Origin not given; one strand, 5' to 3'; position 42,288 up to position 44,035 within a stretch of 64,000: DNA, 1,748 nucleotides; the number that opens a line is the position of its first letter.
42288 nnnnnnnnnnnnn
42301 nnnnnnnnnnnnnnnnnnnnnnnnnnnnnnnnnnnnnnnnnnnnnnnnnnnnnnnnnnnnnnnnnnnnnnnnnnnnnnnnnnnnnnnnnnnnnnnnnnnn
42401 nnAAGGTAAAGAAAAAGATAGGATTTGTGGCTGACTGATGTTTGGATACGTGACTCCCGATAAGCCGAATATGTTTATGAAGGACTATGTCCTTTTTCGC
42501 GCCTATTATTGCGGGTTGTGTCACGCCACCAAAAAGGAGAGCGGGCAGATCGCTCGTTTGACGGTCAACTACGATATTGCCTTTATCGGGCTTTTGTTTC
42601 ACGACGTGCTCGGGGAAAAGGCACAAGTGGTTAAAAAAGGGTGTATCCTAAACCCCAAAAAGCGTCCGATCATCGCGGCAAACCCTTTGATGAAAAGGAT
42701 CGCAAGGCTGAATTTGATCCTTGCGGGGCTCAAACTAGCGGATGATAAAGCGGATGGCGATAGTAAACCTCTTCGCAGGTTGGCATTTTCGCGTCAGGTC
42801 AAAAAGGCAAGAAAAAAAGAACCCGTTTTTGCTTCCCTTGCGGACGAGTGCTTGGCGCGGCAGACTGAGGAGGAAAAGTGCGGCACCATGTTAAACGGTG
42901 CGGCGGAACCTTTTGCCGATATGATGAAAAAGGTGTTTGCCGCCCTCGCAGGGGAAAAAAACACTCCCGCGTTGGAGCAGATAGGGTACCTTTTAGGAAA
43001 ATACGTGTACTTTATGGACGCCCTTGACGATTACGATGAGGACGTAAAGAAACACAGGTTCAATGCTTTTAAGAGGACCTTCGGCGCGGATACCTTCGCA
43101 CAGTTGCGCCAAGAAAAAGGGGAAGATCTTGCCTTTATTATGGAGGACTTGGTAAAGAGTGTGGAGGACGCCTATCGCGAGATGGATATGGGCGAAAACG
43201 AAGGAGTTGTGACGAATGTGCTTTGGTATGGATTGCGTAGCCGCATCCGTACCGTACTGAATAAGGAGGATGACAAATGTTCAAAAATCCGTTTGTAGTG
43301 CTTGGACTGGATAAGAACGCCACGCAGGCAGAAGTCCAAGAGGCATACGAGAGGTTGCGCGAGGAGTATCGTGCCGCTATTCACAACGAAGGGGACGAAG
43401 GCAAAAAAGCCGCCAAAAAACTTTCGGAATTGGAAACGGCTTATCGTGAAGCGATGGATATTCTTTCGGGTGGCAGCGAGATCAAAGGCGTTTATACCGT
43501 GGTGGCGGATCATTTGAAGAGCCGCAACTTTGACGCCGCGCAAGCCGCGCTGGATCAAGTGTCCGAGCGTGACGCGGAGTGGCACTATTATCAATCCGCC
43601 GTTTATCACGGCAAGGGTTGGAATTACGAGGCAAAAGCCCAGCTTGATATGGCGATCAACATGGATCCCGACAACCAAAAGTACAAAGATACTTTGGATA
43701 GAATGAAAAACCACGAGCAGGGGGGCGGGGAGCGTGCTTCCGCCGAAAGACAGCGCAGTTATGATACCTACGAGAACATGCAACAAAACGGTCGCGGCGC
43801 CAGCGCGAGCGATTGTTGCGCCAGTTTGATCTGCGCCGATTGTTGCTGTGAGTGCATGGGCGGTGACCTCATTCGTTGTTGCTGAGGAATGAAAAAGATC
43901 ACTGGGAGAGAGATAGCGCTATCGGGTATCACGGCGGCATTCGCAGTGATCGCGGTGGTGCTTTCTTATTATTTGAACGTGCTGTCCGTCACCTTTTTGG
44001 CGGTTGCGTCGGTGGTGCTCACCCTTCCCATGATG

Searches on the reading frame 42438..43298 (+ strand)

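Call 3: search_protein_families(library=pfam, proteins=[window:42438-43298:+], max_evalue=0.1)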
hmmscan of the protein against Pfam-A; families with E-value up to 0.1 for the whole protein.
window:42438-43298:+ (286 aa): 2 families
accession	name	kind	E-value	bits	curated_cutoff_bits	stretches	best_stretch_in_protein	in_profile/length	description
PF18937.5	DUF5685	-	3e-66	224.1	26.7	1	1-270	1-270/272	Family of unknown function (DUF5685)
PF19269.4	Anticodon_2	-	0.036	14.9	23.6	0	158-188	100-130/141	Anticodon binding domain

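Call 4: search_protein_families(library=ncbifam, proteins=[window:42438-43298:+], max_evalue=0.1)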
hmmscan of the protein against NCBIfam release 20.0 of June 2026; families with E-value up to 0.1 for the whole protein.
window:42438-43298:+ (286 aa): 0 families

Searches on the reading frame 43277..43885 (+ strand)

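Call 3: search_protein_families(library=pfam, proteins=[window:43277-43885:+], max_evalue=0.1)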
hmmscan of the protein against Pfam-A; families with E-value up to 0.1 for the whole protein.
window:43277-43885:+ (202 aa): 5 families
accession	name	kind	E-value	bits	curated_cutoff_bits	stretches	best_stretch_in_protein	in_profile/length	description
PF00226.36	DnaJ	-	0.00024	21.6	27.8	1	5-57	2-51/63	DnaJ domain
PF16417.11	CNOT1_TTP_bind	-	0.041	13.5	27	1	71-130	122-180/189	CCR4-NOT transcription complex subunit 1 TTP binding domain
PF19320.4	GlfT2_domain3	-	0.079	13.1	27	0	12-36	159-183/197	Galactofuranosyltransferase-2, domain 3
PF06603.16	UpxZ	-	0.08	13.7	21.2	0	77-140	8-71/105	UpxZ family of transcription anti-terminator antagonists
PF13432.12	TPR_16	-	0.081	13.8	32.7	1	78-111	6-42/65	Tetratricopeptide repeat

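Call 4: search_protein_families(library=ncbifam, proteins=[window:43277-43885:+], max_evalue=0.1)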
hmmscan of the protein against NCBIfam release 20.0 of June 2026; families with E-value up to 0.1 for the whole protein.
window:43277-43885:+ (202 aa): 9 families
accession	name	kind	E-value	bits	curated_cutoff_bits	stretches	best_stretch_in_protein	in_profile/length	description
NF050028.1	CldAdptActJ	equivalog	5e-06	26.9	150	1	4-63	3-64/93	cold adaptation protein ActJcold adaptation protein ActJ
NF010892.0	PRK14299.1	equivalog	6e-05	22.4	392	1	3-57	4-54/291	chaperone protein DnaJ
NF010871.0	PRK14278.1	equivalog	8.5e-05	21.6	502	1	3-58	3-54/378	molecular chaperone DnaJ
TIGR02917.1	PEP_TPR_lipo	equivalog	0.00057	17.9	312.2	1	74-136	436-501/899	XrtA/PEP-CTERM system TPR-repeat protein PrsT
TIGR02552.1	LcrH_SycD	equivalog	0.0035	17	104.8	1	94-143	80-129/136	SycD/LcrH family type III secretion system chaperone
NF033418.1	T6SS_TagK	equivalog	0.006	16.1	200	1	4-103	146-246/305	type VI secretion system-associated protein TagK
NF008035.0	PRK10767.1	subfamily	0.015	14.4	338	1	6-57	7-55/374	molecular chaperone DnaJ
NF010874.0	PRK14281.1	equivalog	0.024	13.8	619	0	3-57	3-54/397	chaperone protein DnaJ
TIGR02349.1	DnaJ_bact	equivalog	0.036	13.5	377.2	0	8-65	5-55/354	molecular chaperone DnaJ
